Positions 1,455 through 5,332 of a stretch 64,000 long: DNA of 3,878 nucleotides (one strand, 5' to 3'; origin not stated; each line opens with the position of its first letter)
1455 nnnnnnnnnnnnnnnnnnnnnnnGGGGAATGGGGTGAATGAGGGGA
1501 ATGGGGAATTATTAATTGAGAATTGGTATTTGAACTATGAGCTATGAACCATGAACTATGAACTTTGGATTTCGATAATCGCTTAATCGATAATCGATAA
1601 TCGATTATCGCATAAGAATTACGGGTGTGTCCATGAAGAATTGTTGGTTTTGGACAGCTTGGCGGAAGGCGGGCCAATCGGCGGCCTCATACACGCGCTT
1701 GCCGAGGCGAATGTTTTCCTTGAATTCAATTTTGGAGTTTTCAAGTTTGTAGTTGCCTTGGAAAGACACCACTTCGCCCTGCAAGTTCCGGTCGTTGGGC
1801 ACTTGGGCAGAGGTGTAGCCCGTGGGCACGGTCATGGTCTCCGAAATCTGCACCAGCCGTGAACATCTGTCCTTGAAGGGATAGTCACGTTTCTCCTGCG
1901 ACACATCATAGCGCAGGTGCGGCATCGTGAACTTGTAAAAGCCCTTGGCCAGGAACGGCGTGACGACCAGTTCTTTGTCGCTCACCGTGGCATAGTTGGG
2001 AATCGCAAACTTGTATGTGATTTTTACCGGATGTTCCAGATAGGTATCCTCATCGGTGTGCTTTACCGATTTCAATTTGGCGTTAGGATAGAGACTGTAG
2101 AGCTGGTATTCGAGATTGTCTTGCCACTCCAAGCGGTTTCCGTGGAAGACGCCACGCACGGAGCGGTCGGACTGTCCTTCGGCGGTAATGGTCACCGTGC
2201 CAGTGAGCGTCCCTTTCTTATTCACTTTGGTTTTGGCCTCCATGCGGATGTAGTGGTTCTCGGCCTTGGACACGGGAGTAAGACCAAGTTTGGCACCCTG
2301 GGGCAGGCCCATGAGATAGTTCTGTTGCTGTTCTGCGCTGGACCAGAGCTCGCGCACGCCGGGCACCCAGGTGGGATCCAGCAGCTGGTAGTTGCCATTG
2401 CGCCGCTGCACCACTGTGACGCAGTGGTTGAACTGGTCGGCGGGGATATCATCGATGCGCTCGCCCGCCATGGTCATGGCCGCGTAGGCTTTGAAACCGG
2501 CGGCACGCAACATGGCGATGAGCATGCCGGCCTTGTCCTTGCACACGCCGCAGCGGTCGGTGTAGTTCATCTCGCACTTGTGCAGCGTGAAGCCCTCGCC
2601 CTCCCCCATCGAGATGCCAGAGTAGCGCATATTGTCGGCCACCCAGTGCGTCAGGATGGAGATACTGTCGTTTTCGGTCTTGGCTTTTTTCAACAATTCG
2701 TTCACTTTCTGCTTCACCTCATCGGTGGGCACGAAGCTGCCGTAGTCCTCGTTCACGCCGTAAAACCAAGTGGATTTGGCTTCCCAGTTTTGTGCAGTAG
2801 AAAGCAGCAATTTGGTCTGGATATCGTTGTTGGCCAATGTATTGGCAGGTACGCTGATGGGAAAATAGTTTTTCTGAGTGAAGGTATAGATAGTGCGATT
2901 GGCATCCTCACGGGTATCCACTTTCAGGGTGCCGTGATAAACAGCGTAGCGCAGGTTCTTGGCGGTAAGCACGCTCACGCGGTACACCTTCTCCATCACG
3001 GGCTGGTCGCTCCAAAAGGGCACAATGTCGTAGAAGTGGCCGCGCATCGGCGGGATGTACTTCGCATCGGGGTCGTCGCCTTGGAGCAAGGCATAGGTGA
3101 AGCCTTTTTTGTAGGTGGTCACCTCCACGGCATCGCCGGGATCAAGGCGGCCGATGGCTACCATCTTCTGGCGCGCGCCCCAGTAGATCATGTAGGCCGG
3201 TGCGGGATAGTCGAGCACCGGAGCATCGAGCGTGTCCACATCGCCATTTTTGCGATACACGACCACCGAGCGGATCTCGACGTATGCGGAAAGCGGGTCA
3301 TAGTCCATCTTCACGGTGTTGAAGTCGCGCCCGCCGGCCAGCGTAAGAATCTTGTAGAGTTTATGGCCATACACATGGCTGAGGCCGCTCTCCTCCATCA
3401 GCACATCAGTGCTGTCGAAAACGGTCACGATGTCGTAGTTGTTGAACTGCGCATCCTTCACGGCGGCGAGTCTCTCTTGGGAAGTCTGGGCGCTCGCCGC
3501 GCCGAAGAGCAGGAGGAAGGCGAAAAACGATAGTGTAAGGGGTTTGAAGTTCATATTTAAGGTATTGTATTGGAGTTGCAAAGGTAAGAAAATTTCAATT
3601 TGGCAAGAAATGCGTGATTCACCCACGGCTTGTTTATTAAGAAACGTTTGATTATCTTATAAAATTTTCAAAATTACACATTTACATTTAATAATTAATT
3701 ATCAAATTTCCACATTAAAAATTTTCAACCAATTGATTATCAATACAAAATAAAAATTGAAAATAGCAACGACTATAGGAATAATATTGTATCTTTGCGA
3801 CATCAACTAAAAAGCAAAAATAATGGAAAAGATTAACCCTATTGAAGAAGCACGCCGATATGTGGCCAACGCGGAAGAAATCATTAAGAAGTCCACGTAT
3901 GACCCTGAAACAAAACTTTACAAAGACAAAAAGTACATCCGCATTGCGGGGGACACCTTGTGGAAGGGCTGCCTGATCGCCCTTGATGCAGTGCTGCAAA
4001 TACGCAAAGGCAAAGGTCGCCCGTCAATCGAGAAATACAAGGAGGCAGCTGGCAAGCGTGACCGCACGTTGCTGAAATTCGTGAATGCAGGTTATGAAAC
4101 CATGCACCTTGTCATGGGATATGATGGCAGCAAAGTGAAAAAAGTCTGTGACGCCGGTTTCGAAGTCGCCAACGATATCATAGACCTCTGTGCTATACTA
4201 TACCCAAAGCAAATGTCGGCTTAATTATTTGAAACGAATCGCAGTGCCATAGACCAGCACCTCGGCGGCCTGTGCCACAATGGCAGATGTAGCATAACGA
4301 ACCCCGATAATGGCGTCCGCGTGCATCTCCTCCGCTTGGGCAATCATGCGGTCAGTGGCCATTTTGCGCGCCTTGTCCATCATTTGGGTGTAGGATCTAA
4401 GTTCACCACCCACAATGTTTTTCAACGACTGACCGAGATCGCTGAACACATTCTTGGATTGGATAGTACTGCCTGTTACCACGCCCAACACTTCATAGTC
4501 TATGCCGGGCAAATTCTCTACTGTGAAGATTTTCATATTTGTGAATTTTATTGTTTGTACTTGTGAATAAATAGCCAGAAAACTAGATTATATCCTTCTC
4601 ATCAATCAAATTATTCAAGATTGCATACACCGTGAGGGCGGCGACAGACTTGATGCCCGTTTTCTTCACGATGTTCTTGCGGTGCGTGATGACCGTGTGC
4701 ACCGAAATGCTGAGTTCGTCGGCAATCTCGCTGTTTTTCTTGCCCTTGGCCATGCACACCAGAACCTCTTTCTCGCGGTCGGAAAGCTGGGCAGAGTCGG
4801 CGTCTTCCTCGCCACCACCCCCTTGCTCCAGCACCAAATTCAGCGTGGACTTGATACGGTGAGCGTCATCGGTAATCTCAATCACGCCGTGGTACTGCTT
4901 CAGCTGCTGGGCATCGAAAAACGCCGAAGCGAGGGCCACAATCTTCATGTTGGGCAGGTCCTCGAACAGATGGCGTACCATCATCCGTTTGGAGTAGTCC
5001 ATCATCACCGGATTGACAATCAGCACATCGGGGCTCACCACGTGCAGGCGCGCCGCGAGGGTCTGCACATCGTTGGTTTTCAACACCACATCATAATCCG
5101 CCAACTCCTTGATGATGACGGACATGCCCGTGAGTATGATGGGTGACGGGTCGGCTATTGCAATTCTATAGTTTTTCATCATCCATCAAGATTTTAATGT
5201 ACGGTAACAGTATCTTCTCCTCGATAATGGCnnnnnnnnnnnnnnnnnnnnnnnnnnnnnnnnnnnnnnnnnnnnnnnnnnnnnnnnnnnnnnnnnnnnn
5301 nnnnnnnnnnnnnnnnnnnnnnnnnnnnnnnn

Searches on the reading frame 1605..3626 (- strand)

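Call 60: search_protein_families(library=pfam, proteins=[window:1605-3626:-], max_evalue=0.0001)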
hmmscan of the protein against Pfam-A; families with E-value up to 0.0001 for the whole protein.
window:1605-3626:- (673 aa): 3 families
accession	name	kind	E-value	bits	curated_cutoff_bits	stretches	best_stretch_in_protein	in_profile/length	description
PF12969.12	DUF3857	-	2.6e-29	102.9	24.6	1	81-256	3-168/170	Domain of Unknown Function with PDB structure (DUF3857)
PF01841.26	Transglut_core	-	8.2e-08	32.9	23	1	307-417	3-107/108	Transglutaminase-like superfamily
PF12970.12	DUF3858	-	8.1e-05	23.2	27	0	592-660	37-105/116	Domain of Unknown Function with PDB structure (DUF3858)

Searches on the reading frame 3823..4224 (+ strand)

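Call 60: search_protein_families(library=pfam, proteins=[window:3823-4224:+], max_evalue=0.0001)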
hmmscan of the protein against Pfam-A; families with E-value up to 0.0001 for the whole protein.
window:3823-4224:+ (133 aa): 1 family
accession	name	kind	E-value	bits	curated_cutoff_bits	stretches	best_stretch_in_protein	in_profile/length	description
PF18498.6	DUF5618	-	2.7e-28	99.1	33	1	6-122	2-118/121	Domain of unknown function (DUF5618)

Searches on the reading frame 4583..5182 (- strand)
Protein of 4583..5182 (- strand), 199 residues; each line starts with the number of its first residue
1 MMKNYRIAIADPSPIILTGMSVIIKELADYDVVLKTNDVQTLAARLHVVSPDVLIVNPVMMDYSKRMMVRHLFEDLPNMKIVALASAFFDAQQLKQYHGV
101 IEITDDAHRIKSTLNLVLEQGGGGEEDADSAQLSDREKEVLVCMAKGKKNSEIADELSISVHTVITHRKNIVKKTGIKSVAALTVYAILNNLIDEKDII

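Call 60: search_protein_families(library=pfam, proteins=[window:4583-5182:-], max_evalue=0.0001)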
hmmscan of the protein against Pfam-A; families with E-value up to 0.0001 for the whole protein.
window:4583-5182:- (199 aa): 1 family
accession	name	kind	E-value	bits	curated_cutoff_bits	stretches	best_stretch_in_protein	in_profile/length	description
PF00196.25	GerE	-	1.8e-17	63.1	23.5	1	132-187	2-57/57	Bacterial regulatory proteins, luxR family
